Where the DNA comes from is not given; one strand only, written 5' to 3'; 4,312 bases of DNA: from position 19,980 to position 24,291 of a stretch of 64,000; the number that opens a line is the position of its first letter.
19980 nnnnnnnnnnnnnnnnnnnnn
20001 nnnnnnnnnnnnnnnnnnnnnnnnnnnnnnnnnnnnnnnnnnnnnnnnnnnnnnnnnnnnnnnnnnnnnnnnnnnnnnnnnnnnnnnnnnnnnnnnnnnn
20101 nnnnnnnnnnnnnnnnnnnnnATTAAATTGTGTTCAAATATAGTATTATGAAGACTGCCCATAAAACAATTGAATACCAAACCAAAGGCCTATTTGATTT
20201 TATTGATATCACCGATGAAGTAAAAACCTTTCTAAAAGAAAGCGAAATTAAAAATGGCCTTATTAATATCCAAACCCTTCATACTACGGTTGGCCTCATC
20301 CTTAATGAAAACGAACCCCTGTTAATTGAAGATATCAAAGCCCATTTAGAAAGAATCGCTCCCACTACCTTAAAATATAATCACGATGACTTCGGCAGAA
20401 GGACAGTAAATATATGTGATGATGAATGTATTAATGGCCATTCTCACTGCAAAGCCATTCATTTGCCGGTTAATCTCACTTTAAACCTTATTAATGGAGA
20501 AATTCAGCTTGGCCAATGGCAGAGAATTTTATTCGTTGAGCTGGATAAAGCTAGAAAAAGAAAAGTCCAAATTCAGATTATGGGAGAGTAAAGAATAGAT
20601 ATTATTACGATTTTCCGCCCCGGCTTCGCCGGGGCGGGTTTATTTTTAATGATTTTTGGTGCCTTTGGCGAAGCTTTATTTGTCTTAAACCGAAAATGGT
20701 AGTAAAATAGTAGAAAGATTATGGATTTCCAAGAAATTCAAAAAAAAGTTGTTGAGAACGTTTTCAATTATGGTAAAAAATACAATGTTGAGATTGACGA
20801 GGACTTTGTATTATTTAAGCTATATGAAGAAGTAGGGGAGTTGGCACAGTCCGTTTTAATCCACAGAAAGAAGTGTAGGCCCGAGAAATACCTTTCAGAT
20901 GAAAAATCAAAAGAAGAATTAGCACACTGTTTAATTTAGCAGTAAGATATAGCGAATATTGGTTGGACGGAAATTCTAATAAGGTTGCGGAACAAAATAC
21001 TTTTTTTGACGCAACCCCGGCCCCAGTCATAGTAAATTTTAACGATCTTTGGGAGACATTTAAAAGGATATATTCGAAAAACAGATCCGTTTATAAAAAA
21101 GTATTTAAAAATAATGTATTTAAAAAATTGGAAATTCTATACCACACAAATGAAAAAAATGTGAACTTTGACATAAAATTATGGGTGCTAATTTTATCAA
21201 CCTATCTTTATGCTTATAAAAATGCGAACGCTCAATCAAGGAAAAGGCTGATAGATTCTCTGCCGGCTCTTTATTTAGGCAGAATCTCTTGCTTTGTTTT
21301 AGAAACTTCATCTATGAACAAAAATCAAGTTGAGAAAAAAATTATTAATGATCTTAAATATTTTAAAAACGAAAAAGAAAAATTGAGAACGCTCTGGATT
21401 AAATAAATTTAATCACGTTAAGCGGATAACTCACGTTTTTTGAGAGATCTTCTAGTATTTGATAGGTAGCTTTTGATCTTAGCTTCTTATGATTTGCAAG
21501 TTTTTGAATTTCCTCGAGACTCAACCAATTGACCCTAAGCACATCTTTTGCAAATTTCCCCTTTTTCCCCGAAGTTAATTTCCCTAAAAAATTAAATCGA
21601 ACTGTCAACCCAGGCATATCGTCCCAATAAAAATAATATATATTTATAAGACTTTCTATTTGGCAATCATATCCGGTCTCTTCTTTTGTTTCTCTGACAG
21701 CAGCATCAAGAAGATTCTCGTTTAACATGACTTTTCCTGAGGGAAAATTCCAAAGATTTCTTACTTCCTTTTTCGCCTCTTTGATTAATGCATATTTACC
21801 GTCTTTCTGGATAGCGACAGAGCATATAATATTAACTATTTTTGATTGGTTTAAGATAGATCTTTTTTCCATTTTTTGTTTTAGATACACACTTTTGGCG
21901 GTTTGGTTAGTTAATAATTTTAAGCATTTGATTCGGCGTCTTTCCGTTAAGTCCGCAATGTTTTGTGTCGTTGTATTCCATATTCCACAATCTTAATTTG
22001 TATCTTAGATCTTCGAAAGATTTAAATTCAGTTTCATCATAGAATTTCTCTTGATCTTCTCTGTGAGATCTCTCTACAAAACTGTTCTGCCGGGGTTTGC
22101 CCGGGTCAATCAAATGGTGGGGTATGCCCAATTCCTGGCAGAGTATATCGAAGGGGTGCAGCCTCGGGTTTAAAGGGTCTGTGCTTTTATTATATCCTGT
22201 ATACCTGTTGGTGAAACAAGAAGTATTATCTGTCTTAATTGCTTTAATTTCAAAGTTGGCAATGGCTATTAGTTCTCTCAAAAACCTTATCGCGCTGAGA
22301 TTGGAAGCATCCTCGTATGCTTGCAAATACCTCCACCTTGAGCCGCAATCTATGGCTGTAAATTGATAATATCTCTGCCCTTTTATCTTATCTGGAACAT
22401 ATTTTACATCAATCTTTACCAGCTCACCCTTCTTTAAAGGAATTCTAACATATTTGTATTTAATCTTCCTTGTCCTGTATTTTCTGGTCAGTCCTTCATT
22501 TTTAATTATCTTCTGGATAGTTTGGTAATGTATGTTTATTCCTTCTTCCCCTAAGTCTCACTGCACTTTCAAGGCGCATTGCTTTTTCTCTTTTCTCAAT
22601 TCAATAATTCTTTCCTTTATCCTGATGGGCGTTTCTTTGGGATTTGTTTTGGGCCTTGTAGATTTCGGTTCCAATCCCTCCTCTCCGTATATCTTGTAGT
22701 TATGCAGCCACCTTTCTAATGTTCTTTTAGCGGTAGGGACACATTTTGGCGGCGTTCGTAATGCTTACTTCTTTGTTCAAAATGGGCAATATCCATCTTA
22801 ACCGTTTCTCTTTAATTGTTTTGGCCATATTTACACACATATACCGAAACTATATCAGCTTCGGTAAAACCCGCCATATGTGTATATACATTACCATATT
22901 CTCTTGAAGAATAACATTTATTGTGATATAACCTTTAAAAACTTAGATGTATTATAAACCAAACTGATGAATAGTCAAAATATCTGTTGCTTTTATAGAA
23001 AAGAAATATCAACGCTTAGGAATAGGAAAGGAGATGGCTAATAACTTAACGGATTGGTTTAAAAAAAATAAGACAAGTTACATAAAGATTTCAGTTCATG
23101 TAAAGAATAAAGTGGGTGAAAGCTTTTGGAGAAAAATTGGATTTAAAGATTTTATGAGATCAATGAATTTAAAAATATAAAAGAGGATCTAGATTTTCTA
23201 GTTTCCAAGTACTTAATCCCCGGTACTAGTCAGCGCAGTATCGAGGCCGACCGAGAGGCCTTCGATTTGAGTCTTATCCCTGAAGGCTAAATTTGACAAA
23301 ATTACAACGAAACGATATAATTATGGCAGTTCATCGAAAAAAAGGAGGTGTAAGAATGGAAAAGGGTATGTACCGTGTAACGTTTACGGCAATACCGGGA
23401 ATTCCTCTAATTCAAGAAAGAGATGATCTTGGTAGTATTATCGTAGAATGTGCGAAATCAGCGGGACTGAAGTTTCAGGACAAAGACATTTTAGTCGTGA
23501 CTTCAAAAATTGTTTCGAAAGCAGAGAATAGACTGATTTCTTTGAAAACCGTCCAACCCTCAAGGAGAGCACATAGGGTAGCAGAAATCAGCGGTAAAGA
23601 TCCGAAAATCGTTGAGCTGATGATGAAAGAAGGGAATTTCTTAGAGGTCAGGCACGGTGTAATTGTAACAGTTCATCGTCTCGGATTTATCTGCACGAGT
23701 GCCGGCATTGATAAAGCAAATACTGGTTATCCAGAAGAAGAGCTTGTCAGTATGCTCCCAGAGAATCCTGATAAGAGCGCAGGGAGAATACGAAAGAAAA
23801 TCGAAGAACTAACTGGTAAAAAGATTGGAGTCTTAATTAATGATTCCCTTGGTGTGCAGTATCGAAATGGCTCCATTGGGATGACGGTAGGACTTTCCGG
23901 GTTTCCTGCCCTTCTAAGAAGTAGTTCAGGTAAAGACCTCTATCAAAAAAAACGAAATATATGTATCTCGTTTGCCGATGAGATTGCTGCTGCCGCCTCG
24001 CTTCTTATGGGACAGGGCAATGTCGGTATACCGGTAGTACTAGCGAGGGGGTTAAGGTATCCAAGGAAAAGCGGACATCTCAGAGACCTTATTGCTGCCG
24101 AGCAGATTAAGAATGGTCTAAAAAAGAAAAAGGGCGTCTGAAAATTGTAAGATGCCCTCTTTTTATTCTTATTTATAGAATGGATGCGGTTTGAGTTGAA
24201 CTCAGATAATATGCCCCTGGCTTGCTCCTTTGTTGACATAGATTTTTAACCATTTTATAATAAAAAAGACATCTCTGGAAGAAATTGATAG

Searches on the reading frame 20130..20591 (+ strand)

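Call 57: search_protein_families(library=pfam, proteins=[window:20130-20591:+], max_evalue=0.00001)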
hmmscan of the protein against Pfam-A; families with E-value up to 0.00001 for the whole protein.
window:20130-20591:+ (153 aa): 1 family
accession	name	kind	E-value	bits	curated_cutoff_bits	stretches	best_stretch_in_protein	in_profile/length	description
PF01894.22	UPF0047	-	1.2e-31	109.7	27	1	26-150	1-117/117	Uncharacterised protein family UPF0047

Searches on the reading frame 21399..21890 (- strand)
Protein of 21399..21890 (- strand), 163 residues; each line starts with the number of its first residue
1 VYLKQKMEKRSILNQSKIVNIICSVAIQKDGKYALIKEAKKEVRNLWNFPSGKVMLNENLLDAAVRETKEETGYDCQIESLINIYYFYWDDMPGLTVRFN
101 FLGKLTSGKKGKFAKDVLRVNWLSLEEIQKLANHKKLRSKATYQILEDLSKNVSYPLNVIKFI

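Call 57: search_protein_families(library=pfam, proteins=[window:21399-21890:-], max_evalue=0.00001)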
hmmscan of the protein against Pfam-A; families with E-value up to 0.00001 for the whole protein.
window:21399-21890:- (163 aa): 1 family
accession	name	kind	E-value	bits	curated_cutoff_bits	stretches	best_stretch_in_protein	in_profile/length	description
PF00293.34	NUDIX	-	5.7e-14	52.7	21.1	1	25-136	9-125/134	NUDIX domain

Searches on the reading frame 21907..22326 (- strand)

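Call 57: search_protein_families(library=pfam, proteins=[window:21907-22326:-], max_evalue=0.00001)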
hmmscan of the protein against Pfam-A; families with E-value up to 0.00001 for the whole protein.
window:21907-22326:- (139 aa): 1 family
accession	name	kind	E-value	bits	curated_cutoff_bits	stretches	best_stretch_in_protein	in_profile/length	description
PF13683.12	rve_3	-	1.7e-14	53.8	26.5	1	67-131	2-67/67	Integrase core domain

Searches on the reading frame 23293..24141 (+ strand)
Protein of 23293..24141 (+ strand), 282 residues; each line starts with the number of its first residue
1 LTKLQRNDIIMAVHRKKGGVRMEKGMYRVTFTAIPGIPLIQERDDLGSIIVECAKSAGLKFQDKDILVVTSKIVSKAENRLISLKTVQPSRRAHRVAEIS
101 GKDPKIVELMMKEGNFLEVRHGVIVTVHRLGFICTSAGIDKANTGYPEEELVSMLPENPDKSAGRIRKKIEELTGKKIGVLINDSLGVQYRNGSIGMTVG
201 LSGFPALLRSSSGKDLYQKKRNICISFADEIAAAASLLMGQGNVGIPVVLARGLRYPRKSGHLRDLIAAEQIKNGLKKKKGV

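Call 57: search_protein_families(library=pfam, proteins=[window:23293-24141:+], max_evalue=0.00001)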
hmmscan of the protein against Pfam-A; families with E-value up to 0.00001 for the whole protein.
window:23293-24141:+ (282 aa): 1 family
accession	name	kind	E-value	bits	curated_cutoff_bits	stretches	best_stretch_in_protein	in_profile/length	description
PF01996.21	F420_ligase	-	1e-61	208.7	25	1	37-253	4-218/218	F420-0:Gamma-glutamyl ligase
